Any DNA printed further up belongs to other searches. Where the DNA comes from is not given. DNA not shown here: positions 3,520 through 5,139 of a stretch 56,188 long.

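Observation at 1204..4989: Isolated sctN-sctO-sctP-sctQ injectisome sub-operon in an alphaproteobacterial-looking, AT-rich genome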

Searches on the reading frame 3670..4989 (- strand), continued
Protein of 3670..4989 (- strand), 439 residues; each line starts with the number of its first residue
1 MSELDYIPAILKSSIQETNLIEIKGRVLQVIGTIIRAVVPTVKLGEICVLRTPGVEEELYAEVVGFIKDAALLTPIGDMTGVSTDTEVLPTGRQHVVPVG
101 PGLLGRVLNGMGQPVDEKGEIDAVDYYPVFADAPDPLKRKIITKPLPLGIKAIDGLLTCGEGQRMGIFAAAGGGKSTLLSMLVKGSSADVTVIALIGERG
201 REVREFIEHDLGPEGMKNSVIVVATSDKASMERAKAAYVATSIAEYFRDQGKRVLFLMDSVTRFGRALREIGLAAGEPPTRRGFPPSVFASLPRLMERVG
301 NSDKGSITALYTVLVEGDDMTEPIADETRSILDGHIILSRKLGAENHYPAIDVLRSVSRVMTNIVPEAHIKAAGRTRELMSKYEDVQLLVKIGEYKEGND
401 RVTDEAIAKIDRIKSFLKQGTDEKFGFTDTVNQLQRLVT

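Call 38: find_related_loci(query=A1, collection=metagenome_contigs, flank=10000)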
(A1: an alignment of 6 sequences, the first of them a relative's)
Query A1 (248 aa) in metagenome_contigs; peptide patterns used: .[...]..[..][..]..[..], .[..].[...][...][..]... (x = any residue, [..] = any of these).
253 stretches matched a pattern; 29 encode a relative of the query (tblastn E <= 1e-3); 29 distinct loci.
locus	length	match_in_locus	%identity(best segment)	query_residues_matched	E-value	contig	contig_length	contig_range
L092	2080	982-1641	45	8-236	2e-62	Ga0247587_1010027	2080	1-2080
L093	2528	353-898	52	4-186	2e-61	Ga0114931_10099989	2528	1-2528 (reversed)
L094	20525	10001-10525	47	6-180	1e-52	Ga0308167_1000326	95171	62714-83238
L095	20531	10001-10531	46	5-183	7e-51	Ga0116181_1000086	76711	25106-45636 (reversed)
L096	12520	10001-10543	44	1-180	1e-50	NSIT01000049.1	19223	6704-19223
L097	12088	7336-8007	37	9-237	3e-50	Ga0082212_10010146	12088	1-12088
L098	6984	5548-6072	44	7-182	9e-50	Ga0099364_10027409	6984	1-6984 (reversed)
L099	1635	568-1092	45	3-177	2e-50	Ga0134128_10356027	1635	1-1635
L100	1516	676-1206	43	1-177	2e-50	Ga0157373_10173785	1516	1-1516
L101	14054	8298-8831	41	1-179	4e-49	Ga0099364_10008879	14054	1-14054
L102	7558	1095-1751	36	8-235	8e-49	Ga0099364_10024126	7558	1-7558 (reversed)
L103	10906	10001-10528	43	2-177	2e-48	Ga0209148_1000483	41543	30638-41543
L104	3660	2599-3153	41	8-197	3e-48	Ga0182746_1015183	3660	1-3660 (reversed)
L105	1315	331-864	41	1-179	6e-50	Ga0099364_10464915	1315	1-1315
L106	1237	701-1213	44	7-177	7e-50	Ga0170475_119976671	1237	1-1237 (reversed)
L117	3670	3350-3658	40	1-104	3e-26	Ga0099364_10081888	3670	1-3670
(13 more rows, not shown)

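Call 39: find_encoding_contigs(protein=P0245, flank=7000, max_places=4)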
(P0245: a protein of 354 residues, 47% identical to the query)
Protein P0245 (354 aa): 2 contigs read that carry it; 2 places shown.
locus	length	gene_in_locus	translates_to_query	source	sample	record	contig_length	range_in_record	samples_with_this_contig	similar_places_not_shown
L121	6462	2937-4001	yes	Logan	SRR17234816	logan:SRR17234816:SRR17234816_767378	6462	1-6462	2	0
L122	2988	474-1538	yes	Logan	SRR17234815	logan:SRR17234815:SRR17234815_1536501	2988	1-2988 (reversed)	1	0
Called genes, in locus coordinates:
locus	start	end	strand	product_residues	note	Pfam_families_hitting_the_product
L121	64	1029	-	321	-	PF13855:LRR_8 (faint), PF23598:LRR_14, PF12799:LRR_4 (weak)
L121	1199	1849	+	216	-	PF00813:FliP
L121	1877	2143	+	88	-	PF01313:Bac_export_3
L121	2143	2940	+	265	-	PF01311:Bac_export_1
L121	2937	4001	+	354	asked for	PF01312:Bac_export_2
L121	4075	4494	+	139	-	PF05932:CesT (weak)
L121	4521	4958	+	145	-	PF02518:HATPase_c (faint), PF13581:HATPase_c_2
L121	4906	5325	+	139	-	PF01740:STAS, PF13466:STAS_2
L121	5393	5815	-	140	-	-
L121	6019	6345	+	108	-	PF00085:Thioredoxin, PF13098:Thioredoxin_2, PF13905:Thioredoxin_8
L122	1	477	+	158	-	?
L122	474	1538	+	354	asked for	PF01312:Bac_export_2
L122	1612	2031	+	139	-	PF05932:CesT (weak)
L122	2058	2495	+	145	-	PF02518:HATPase_c (faint), PF13581:HATPase_c_2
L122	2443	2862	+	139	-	PF01740:STAS, PF13466:STAS_2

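Call 40: find_encoding_contigs(protein=P0244, flank=7000, max_places=4)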
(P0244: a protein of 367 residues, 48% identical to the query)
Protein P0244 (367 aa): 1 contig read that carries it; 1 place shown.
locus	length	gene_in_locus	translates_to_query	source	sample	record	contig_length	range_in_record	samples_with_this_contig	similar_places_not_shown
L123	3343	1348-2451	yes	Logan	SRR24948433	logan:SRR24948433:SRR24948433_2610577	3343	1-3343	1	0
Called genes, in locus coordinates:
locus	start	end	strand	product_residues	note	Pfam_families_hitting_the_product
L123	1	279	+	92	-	?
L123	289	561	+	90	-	PF01313:Bac_export_3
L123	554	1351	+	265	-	PF01311:Bac_export_1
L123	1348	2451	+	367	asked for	PF01312:Bac_export_2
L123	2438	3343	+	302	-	?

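Call 41: find_encoding_contigs(protein=P0003, flank=10000, max_places=3)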
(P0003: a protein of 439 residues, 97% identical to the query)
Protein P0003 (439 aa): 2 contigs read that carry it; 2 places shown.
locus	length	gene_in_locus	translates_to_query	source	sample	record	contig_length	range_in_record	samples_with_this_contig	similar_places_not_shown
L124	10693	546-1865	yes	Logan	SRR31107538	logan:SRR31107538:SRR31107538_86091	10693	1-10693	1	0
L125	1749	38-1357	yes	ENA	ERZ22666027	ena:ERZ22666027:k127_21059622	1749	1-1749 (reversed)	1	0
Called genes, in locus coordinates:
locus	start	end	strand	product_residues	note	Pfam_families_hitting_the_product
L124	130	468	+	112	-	PF12797:Fer4_2 (faint), PF12837:Fer4_6 (faint), PF13237:Fer4_10 (weak), PF13183:Fer4_8 (faint), PF12838:Fer4_7 (weak), PF13187:Fer4_9 (weak), PF00037:Fer4 (weak), PF11953:DUF3470, +2 more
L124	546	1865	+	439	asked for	PF02874:ATP-synt_ab_N, PF00006:ATP-synt_ab, PF18269:T3SS_ATPase_C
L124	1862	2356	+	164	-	PF07321:YscO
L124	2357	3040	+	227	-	-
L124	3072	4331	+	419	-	PF28396:SepQ_C (weak), PF01052:FliMN_C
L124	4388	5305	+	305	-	PF01209:Ubie_methyltran (weak), PF13847:Methyltransf_31, PF08241:Methyltransf_11, PF08242:Methyltransf_12, PF13649:Methyltransf_25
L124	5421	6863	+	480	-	PF01637:ATPase_2, PF13191:AAA_16 (weak), PF13173:AAA_14 (faint)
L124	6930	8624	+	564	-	PF00133:tRNA-synt_1, PF09334:tRNA-synt_1g, PF19303:Anticodon_3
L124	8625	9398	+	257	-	PF04378:RsmJ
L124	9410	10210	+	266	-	PF00905:Transpeptidase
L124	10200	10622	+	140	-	-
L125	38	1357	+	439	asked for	PF02874:ATP-synt_ab_N, PF00006:ATP-synt_ab, PF18269:T3SS_ATPase_C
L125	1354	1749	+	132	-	?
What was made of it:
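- The isolated block is conserved in sister strain L124 (call 41).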

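Call 44: list_cluster_members(proteins=[P0123, P0122, P0124, P0126, P0127, P0244, P0245, P0130, P0263, P0270])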
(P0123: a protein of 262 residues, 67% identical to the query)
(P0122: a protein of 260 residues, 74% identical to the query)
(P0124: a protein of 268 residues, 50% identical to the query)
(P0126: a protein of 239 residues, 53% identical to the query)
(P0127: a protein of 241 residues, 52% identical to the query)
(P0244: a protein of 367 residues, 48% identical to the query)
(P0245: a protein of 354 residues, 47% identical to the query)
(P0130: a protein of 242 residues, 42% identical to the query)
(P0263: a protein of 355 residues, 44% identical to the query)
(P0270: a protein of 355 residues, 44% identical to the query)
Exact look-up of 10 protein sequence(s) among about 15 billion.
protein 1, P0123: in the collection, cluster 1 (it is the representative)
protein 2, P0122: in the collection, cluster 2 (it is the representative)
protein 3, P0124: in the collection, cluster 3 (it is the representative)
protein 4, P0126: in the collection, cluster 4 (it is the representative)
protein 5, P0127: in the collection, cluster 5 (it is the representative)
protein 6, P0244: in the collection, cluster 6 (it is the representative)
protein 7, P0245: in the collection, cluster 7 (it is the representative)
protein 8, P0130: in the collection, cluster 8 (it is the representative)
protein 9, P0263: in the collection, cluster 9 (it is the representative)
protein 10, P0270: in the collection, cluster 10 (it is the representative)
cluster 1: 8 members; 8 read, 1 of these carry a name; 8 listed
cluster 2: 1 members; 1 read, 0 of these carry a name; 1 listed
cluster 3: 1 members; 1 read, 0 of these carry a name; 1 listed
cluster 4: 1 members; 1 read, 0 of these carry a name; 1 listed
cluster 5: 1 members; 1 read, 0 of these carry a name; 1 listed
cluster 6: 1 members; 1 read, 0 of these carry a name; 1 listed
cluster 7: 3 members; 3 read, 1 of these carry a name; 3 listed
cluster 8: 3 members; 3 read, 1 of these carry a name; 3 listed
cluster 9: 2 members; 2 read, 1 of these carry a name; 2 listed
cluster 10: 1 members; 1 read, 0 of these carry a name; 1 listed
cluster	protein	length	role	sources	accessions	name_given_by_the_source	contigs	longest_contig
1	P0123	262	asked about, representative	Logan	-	-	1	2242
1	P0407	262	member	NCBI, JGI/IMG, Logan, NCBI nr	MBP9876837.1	MAG: type III secretion inner membrane ring lipoprotein SctJ [Alphaproteobacteria ... | type III secretion protein J | type III secretion inner membrane ring lipoprotein SctJ [Alphaproteobacteria bacterium]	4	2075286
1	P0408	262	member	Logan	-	-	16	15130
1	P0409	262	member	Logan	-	-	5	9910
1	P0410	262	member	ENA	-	-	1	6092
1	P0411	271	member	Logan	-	-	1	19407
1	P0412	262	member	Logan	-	-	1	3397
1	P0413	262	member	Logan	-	-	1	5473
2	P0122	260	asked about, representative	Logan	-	-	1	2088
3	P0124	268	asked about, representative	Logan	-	-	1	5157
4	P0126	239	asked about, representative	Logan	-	-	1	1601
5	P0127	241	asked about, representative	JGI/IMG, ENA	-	-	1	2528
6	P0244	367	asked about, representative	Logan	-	-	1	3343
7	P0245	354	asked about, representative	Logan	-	-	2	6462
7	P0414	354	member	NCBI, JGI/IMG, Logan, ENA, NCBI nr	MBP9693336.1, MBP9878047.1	MAG: type III secretion system export apparatus subunit SctU [Alphaproteobacteria ... | type III secretion protein U | type III secretion system export apparatus subunit SctU [Alphaproteobacteria bacterium]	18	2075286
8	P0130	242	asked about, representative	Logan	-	-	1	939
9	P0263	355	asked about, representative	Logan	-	-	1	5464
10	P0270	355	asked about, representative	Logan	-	-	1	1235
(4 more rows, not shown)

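Call 45: find_encoding_contigs(protein=P0414, flank=10000, max_places=2)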
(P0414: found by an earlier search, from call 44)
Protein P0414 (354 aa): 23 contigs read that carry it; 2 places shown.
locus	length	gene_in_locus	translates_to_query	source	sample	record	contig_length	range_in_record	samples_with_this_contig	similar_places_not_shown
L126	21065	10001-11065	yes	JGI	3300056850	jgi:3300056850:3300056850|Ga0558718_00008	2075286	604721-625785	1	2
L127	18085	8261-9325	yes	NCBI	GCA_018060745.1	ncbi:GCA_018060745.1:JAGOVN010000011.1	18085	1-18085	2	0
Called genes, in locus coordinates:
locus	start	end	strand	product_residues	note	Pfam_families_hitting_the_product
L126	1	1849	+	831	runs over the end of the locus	-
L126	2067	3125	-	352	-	PF02812:ELFV_dehydrog_N, PF00208:ELFV_dehydrog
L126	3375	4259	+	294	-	PF00483:NTP_transferase, PF12804:NTP_transf_3 (weak)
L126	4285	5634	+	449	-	PF03446:NAD_binding_2 (faint), PF03721:UDPG_MGDP_dh_N, PF03807:F420_oxidored (faint), PF00984:UDPG_MGDP_dh, PF03720:UDPG_MGDP_dh_C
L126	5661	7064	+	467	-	PF02878:PGM_PMM_I, PF02879:PGM_PMM_II, PF02880:PGM_PMM_III, PF00408:PGM_PMM_IV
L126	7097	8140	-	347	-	PF13855:LRR_8 (faint), PF23598:LRR_14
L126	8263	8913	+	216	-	PF00813:FliP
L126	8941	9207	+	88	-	PF01313:Bac_export_3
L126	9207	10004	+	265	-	PF01311:Bac_export_1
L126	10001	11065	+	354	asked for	PF01312:Bac_export_2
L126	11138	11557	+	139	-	PF05932:CesT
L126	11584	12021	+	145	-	PF13581:HATPase_c_2, PF02518:HATPase_c (weak)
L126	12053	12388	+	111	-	PF01740:STAS, PF13466:STAS_2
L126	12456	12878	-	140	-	-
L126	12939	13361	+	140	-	PF00085:Thioredoxin, PF13098:Thioredoxin_2, PF13905:Thioredoxin_8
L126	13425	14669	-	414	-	PF18974:DUF5710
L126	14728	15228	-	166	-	PF00313:CSD, PF08206:OB_RNB (faint), PF00313:CSD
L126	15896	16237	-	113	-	PF18291:HU-HIG (weak), PF00216:Bac_DNA_binding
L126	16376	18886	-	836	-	PF02190:LON_substr_bdg, PF00004:AAA, PF07728:AAA_5, PF22667:Lon_lid, PF05362:Lon_C, PF13541:ChlI (weak)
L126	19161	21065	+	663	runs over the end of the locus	-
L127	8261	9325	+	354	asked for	PF01312:Bac_export_2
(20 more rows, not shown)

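Call 46: find_encoding_contigs(protein=P0407, flank=10000, max_places=2)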
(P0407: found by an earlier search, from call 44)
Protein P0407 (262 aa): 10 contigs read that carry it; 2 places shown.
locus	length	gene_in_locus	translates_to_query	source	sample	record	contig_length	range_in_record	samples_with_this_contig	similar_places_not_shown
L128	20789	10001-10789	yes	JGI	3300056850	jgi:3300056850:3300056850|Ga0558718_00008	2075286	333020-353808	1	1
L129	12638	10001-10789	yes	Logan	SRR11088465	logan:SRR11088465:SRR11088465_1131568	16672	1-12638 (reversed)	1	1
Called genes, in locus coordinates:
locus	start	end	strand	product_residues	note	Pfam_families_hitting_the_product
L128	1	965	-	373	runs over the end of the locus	PF00712:DNA_pol3_beta, PF02767:DNA_pol3_beta_2, PF02768:DNA_pol3_beta_3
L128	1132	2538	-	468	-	-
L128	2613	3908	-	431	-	PF19358:DUF5935, PF04932:Wzy_C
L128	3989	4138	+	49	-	-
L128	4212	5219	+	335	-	PF01210:NAD_Gly3P_dh_N, PF02558:ApbA, PF07479:NAD_Gly3P_dh_C, PF20618:GPD_NAD_C_bact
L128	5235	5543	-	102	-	-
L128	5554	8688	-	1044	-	-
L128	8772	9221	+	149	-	PF09613:HrpB1_HrpK (faint), PF14559:TPR_19 (weak)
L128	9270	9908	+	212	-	-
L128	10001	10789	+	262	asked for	PF01514:YscJ_FliF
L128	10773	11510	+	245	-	PF06578:YscK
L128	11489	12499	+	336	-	PF06635:T3SS_SCTL, PF02108:FliH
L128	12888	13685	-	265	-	PF03372:Exo_endo_phos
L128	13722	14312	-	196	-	PF17032:Zn_ribbon_15 (faint)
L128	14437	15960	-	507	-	PF00266:Aminotran_5 (faint), PF21478:GcvP2_C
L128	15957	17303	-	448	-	PF02347:GDC-P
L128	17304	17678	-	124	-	PF01597:GCV_H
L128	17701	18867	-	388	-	PF01571:GCV_T, PF08669:GCV_T_C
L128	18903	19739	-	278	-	PF03705:CheR_N, PF01739:CheR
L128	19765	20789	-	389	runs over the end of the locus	PF00072:Response_reg, PF01339:CheB_methylest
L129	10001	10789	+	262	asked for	PF01514:YscJ_FliF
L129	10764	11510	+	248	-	PF06578:YscK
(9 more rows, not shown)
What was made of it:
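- On Ysc/Bsc family of injectisomes: A YscK-family protein is present (call 46).
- CheR and CheB on the same contig suggest a motile organism (call 46).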

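Call 47: search_protein_families(library=ncbifam, proteins=[L128:5235-5543:-, L128:5554-8688:-, L128:8772-9221:+, L128:9270-9908:+, L128:10001-10789:+, L128:10773-11510:+, L128:11489-12499:+, L126:8263-8913:+, L126:10001-11065:+, L126:11138-11557:+], max_evalue=0.01)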
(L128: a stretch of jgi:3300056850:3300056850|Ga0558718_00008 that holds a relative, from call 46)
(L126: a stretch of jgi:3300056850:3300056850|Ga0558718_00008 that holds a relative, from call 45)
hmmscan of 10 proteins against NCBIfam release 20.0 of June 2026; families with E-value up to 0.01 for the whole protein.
L128:5235-5543:- (102 aa): 1 family
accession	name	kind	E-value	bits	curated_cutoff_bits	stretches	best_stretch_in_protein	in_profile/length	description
NF052474.1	pept_arginase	exception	0.0045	16.5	350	1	5-58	226-280/287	peptide arginase, FlmR/OhkR family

L128:5554-8688:- (1044 aa): 0 families

L128:8772-9221:+ (149 aa): 4 families
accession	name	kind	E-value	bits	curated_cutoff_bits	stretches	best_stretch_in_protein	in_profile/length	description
TIGR02552.1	LcrH_SycD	equivalog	6.2e-06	26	104.8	1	22-85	11-74/136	SycD/LcrH family type III secretion system chaperone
NF052304.1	CdsG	equivalog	6.8e-06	26.3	170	1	33-140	12-119/133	CdsG family type III secretion system protein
NF008391.2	PRK11189.1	equivalog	0.0003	20.4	250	1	35-147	105-215/297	lipoprotein NlpI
TIGR02917.1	PEP_TPR_lipo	equivalog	0.0032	15.4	312.2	1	36-130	710-802/899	XrtA/PEP-CTERM system TPR-repeat protein PrsT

L128:9270-9908:+ (212 aa): 0 families

L128:10001-10789:+ (262 aa): 4 families
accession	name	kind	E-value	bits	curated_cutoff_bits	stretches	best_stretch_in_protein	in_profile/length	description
TIGR02544.1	III_secr_YscJ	equivalog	3.7e-64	216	161.95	1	13-195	8-190/193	type III secretion system inner membrane ring lipoprotein SctJ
NF011875.1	PRK15348.1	equivalog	9.5e-31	107.4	260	1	15-193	12-187/249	EscJ/YscJ/HrcJ family type III secretion inner membrane ring protein SsaJ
NF011852.0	PRK15324.1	equivalog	4.7e-20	72.1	261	1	13-197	9-194/252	EscJ/YscJ/HrcJ family type III secretion inner membrane ring protein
TIGR00206.1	fliF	equivalog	8.2e-14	51.4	129.75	1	25-189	53-213/555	flagellar basal-body MS-ring/collar protein FliF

L128:10773-11510:+ (245 aa): 0 families

L128:11489-12499:+ (336 aa): 10 families
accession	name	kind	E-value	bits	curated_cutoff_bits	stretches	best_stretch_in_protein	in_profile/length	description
NF005392.0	PRK06937.1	equivalog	5.1e-60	202.4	159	1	9-207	9-207/209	HrpE/YscL family type III secretion apparatus protein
TIGR02499.1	HrpE_YscL_not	equivalog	3e-33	115.2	78.7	1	19-187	2-166/166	type III secretion system stator protein SctL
NF006574.0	PRK09098.1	subfamily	1e-23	84.2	278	1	30-227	50-228/277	HrpE/YscL family type III secretion apparatus protein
NF004968.0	PRK06328.1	equivalog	3.4e-20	72.3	220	1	18-207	17-208/223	HrpE/YscL family type III secretion apparatus protein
NF005198.1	PRK06669.1-3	equivalog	9.7e-17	61.1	200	1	31-200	115-294/299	flagellar assembly protein FliH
TIGR03825.1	FliH_bacil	equivalog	6.2e-14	52.1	148.9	1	20-203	56-248/255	flagellar assembly protein FliH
NF004266.1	PRK05687.1-1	equivalog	2.9e-05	23.6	260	1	51-189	71-215/230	flagellar assembly protein FliH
NF004692.0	PRK06032.1-3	equivalog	0.00048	19.9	235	1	53-203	60-220/244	flagellar assembly protein H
NF005196.1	PRK06669.1-1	equivalog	0.0014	18.1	200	1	97-197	162-270/274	flagellar assembly protein FliH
NF004270.2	PRK05687.2-1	equivalog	0.0023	17.6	180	0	55-193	72-216/223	flagellar assembly protein FliH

L126:8263-8913:+ (216 aa): 4 families
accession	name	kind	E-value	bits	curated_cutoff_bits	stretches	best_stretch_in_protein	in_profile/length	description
NF009438.0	PRK12797.1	subfamily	1.1e-86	290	179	1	3-216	4-217/217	EscR/YscR/HrcR family type III secretion system export apparatus protein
TIGR01102.1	yscR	equivalog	3.5e-80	268.6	208.6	1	11-211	2-202/202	type III secretion system export apparatus subunit SctR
NF009437.0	PRK12796.1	equivalog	2.1e-58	197.6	263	1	8-215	6-217/223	EscR/YscR/HrcR family type III secretion system export apparatus protein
TIGR01103.1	fliP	equivalog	5.9e-53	179.6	217.45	1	14-213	2-195/197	flagellar type III secretion system pore protein FliP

L126:10001-11065:+ (354 aa): 10 families
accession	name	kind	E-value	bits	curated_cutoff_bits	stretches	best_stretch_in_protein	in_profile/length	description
TIGR01404.2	FlhB_rel_III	equivalog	3.3e-120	401.5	358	1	4-347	1-341/341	type III secretion system export apparatus subunit SctU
TIGR00328.1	flhB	equivalog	3e-96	322.7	349.25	1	4-349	2-346/348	flagellar biosynthesis protein FlhB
NF009364.0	PRK12721.1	equivalog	5.4e-91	305.3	381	1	3-350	2-346/352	EscU/YscU/HrcU family type III secretion system export apparatus switch protein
NF009411.0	PRK12772.1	equivalog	5.5e-81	272.8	739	1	2-349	262-608/610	fused FliR family export protein/FlhB family type III secretion system protein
NF004950.0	PRK06298.1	equivalog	1.2e-71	241.7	434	1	3-351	2-348/360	type III secretion system protein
NF006017.0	PRK08156.1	equivalog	6.9e-70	236.1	394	1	3-351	2-342/367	EscU/YscU/HrcU family type III secretion system export apparatus switch protein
NF009117.0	PRK12468.1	equivalog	2.6e-52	177.9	712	1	4-350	8-353/386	flagellar biosynthesis protein FlhB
NF009412.0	PRK12773.1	equivalog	6.4e-40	137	886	1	5-347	303-645/649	flagellar biosynthesis protein FlhB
TIGR00789.1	flhB_rel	hypoth_equivalog_domain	2.6e-14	53.2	117.35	1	269-348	3-81/84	FlhB-like flagellar biosynthesis protein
NF041554.1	SA1362_fam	subfamily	0.0049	17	42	1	175-214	19-58/70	SA1362 family protein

L126:11138-11557:+ (139 aa): 1 family
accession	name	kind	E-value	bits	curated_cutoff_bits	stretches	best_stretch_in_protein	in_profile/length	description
NF011857.0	PRK15329.1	equivalog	0.0021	17.9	99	1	42-117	42-117/138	chaperone SicP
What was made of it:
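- On Non-flagellar type III secretion system (injectisome): SctK matches PF06578, and SctL scores 202 > 159 on NF005392, both on the same 2.07-Mb contig (calls 46, 47). SctJ is present (TIGR02544, 216 > 162; calls 46, 47).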
